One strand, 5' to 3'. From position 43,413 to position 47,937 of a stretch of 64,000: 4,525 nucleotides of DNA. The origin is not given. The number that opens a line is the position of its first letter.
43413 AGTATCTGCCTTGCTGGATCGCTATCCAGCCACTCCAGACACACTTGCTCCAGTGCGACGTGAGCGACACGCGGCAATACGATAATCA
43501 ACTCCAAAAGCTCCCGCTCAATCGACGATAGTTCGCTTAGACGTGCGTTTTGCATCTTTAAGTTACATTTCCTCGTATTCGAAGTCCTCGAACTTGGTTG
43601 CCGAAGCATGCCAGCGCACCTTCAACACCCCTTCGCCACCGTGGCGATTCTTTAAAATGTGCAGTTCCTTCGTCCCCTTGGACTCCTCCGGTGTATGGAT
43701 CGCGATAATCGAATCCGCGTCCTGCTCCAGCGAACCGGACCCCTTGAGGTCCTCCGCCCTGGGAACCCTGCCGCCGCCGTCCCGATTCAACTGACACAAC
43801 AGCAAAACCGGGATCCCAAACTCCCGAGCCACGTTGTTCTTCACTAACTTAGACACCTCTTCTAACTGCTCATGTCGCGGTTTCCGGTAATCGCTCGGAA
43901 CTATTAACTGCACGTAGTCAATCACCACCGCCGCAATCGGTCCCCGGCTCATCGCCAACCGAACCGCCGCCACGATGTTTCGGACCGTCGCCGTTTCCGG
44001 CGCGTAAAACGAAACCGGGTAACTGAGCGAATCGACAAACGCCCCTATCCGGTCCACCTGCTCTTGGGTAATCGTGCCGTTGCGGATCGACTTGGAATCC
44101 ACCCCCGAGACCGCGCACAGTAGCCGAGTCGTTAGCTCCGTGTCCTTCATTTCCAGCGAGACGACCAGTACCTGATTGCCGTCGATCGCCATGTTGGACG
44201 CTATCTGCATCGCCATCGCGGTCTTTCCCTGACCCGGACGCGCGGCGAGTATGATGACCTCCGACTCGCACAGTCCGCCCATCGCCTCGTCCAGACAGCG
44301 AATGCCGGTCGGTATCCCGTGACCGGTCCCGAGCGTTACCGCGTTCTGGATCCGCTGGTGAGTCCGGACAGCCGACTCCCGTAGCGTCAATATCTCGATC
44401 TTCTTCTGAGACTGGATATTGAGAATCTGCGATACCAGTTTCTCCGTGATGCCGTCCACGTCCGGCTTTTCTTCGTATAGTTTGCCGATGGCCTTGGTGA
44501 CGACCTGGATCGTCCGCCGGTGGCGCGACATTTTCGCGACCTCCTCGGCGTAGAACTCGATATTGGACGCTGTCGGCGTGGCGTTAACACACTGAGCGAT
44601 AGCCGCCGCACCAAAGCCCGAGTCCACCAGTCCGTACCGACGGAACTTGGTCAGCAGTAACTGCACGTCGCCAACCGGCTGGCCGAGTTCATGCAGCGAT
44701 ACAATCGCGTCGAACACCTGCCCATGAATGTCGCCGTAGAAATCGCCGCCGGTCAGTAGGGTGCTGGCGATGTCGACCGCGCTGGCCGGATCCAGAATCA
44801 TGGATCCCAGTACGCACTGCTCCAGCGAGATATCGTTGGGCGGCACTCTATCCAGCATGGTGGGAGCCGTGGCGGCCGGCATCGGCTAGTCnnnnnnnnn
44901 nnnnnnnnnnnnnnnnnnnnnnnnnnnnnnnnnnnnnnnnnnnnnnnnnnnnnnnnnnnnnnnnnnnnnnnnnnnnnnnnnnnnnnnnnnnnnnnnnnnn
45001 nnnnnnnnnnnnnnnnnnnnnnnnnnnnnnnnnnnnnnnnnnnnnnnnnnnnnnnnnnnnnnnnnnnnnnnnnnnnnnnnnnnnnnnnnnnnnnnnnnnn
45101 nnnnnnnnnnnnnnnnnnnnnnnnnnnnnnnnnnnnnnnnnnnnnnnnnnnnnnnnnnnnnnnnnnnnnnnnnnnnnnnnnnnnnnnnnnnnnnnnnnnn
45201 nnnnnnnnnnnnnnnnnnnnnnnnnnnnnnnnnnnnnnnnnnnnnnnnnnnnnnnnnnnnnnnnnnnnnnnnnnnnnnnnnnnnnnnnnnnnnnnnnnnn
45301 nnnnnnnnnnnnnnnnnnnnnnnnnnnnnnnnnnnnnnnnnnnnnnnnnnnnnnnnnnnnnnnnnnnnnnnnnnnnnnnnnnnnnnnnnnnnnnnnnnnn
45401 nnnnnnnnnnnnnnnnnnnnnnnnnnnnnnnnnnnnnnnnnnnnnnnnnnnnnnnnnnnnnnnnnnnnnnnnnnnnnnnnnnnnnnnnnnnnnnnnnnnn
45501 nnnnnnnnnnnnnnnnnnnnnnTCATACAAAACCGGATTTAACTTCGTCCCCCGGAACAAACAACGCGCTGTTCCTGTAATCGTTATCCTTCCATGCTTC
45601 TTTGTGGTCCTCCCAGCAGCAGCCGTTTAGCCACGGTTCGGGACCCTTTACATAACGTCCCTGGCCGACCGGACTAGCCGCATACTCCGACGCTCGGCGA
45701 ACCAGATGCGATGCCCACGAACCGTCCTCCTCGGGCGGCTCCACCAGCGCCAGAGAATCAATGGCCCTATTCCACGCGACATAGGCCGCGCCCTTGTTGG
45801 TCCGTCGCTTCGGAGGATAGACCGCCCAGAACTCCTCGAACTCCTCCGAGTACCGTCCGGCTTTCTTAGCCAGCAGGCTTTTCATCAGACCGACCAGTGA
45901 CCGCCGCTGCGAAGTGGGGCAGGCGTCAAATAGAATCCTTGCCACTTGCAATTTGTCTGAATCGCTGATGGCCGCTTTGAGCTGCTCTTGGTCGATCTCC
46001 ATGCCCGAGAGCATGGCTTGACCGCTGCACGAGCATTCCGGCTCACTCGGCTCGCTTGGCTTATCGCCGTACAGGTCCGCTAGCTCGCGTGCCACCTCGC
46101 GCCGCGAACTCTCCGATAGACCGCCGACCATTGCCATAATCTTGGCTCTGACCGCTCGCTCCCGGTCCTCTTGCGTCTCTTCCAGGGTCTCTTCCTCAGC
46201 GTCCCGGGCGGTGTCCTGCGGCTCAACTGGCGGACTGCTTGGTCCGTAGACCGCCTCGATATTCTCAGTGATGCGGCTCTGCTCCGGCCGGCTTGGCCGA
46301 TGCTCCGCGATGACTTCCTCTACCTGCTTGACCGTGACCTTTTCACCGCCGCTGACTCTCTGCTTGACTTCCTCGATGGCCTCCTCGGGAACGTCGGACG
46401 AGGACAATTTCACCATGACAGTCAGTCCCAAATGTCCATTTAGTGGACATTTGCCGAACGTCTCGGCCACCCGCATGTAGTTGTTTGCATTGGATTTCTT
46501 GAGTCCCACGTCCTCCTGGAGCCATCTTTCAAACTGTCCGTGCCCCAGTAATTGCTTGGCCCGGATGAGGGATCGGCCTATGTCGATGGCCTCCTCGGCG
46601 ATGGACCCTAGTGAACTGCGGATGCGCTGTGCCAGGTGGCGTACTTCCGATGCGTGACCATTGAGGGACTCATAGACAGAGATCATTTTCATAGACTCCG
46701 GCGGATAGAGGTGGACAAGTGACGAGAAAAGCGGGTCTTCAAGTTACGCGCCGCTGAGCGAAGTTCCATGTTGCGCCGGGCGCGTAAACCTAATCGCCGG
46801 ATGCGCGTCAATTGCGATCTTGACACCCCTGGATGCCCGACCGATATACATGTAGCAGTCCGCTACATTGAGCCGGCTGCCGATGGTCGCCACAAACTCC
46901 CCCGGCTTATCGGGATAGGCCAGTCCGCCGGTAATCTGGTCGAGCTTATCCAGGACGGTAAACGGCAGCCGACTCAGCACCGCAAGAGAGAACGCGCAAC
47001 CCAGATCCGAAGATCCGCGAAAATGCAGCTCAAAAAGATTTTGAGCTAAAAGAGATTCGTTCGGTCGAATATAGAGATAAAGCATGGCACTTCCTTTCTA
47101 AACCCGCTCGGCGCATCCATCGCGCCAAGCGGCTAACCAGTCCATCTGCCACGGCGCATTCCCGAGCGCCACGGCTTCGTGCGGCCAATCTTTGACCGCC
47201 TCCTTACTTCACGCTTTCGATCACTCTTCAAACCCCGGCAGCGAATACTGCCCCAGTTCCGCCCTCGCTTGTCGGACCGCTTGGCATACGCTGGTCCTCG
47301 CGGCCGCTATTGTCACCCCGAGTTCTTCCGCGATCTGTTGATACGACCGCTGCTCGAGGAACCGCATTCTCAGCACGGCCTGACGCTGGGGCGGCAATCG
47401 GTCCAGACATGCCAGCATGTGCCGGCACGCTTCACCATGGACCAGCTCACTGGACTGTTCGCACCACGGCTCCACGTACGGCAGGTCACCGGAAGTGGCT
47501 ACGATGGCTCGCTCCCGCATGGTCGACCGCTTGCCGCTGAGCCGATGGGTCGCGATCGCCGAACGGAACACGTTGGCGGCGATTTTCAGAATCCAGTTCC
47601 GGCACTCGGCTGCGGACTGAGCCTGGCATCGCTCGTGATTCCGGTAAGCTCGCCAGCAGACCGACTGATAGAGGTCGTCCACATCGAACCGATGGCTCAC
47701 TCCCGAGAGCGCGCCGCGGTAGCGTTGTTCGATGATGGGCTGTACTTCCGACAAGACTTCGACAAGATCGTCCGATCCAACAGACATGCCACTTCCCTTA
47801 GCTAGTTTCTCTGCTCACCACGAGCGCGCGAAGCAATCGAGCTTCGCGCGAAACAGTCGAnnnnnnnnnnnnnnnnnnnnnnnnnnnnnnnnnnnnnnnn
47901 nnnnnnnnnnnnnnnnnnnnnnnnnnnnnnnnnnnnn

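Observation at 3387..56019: Fourteen copies of a fixed-spacing promoter-like motif GCGACA-N18-GTC, all co-oriented with the genes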

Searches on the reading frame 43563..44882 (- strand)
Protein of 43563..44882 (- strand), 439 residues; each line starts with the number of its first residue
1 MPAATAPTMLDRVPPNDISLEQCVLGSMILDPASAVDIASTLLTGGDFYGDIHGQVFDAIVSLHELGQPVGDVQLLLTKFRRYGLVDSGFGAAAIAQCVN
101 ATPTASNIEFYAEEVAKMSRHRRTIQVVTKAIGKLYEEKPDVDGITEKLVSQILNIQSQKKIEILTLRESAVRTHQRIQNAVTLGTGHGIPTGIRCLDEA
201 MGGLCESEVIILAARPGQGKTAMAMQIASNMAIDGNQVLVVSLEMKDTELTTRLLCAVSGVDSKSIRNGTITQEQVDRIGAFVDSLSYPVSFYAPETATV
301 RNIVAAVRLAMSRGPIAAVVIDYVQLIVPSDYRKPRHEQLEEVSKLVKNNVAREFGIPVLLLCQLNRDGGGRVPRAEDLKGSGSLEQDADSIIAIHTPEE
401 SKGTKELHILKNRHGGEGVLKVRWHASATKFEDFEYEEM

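Call 14: search_protein_families(library=phrogs, proteins=[window:43563-44882:-], max_evalue=0.001)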
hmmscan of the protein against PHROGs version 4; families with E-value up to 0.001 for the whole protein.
window:43563-44882:- (439 aa): 7 families
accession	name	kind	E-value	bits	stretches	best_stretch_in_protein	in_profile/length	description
phrog_19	-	DNA, RNA and nucleotide metabolism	5.3e-92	310.7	1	9-438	152-585/621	DnaB-like replicative helicase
phrog_239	-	DNA, RNA and nucleotide metabolism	3.5e-35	123.1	1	175-437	327-602/801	DNA primase/helicase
phrog_243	-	DNA, RNA and nucleotide metabolism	1.9e-30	106.8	1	186-434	14-268/273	DnaB-like replicative helicase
phrog_11530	-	unknown function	2.7e-15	57.7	1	301-425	17-149/184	-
phrog_5482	-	unknown function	3.9e-14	53.2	1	162-402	6-253/341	-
phrog_23150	-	unknown function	5e-06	27.2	1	92-229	75-216/217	-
phrog_97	-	other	0.00025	21.4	1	189-240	49-108/506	UvsX-like recombinase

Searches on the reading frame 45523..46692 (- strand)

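Call 14: search_protein_families(library=phrogs, proteins=[window:45523-46692:-], max_evalue=0.001)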
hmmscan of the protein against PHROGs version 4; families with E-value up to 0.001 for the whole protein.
window:45523-46692:- (389 aa): 10 families
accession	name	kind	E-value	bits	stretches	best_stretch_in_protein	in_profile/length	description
phrog_15609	-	unknown function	4.6e-19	70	1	15-180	14-175/316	-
phrog_1733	-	unknown function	5.1e-18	66.5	1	8-159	8-154/305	-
phrog_6146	-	unknown function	1.4e-08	35.9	1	13-77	33-105/197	-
phrog_4571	-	unknown function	1.8e-08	35.6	1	15-175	9-171/289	-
phrog_1748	-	unknown function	1.8e-08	34.9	1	14-86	45-116/302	-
phrog_270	-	DNA, RNA and nucleotide metabolism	1.4e-07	32.2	1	276-365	170-251/383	replication initiation protein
phrog_11916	-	unknown function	1.4e-06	29.7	1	49-122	9-79/107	-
phrog_10293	-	unknown function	2e-06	28.6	1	278-363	10-84/185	-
phrog_9327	-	DNA, RNA and nucleotide metabolism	2.9e-05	24.8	1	280-365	169-243/276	primosomal protein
phrog_9474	-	DNA, RNA and nucleotide metabolism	0.00046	20.8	1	273-366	167-251/288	replication initiation protein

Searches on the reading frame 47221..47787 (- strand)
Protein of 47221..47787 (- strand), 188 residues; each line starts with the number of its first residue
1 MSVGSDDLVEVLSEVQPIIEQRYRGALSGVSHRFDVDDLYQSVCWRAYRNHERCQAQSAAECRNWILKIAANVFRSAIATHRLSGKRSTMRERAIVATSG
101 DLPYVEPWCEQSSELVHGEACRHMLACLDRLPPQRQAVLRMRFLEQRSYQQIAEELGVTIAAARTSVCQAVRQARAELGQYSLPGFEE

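Call 8: search_protein_families(library=pfam, proteins=[window:47221-47787:-], max_evalue=0.01)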
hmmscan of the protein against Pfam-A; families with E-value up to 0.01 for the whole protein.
window:47221-47787:- (188 aa): 3 families
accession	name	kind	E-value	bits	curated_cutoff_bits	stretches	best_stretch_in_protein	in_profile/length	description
PF08281.18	Sigma70_r4_2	-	1.9e-13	50.3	25.7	1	125-172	5-52/54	Sigma-70, region 4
PF04545.22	Sigma70_r4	-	1e-09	38.2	24.1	1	127-167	1-41/50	Sigma-70, region 4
PF04542.20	Sigma70_r2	-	1.2e-05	25.5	24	1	30-81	17-68/71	Sigma-70 region 2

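Call 19: search_protein_families(library=ncbifam, proteins=[window:47221-47787:-], max_evalue=0.01)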
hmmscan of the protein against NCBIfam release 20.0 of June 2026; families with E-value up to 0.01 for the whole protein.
window:47221-47787:- (188 aa): 60 families (the best 25 are shown)
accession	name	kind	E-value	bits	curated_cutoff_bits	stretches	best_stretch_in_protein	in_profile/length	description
TIGR02937.1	sigma70-ECF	superfamily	6.5e-17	61.6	42.9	1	31-176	23-163/165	sigma-70 family RNA polymerase sigma factor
TIGR02984.1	Sig-70_plancto1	subfamily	1e-15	57.8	183.75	1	30-177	32-187/189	RNA polymerase sigma-70 factor, Planctomycetaceae-specific subfamily 1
TIGR02985.1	Sig70_bacteroi1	subfamily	2.8e-12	47.2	126.4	1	28-178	20-162/162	RNA polymerase sigma-70 factor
NF058625.1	sigma_PG0214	equivalog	3.5e-12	46.4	130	1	13-178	8-161/170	GFO_1088 family ECF-type sigma factor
TIGR02989.1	Sig-70_gvs1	subfamily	1.8e-11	44.3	124.55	1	30-166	22-146/158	RNA polymerase sigma-70 factor, Rhodopirellula/Verrucomicrobium family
NF009185.0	PRK12533.1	equivalog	3.1e-10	40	248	1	34-170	54-185/231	RNA polymerase sigma factor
TIGR02983.1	SigE-fam_strep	subfamily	5.7e-10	39.3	141.55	1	30-179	27-159/162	SigE family RNA polymerase sigma factor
TIGR02959.1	SigZ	equivalog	1.5e-09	37.9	168.65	1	30-174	16-144/170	RNA polymerase sigma factor SigZ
NF007220.0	PRK09639.1-5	equivalog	1.5e-08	34.6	260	1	30-178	24-164/181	RNA polymerase sigma factor SigX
NF006089.0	PRK08241.1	subfamily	1.5e-08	34.1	240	1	34-179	47-201/343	RNA polymerase subunit sigma-70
NF007215.0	PRK09637.1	equivalog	1.7e-08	34.7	212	1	29-170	21-146/181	RNA polymerase sigma factor SigZ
NF007230.0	PRK09648.1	subfamily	3.3e-08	33.5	209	1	7-179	27-190/195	RNA polymerase sigma factor ShbA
NF008888.0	PRK11922.1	equivalog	4.9e-08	32.9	204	1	23-179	44-197/231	RNA polymerase sigma factor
TIGR02952.1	Sig70_famx2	equivalog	6.1e-08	32.7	206.45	1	28-175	30-167/170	ECF subfamily RNA polymerase sigma factor, BldN family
NF007229.0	PRK09647.1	equivalog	6.1e-08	32.3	265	1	23-180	58-204/220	RNA polymerase sigma factor SigE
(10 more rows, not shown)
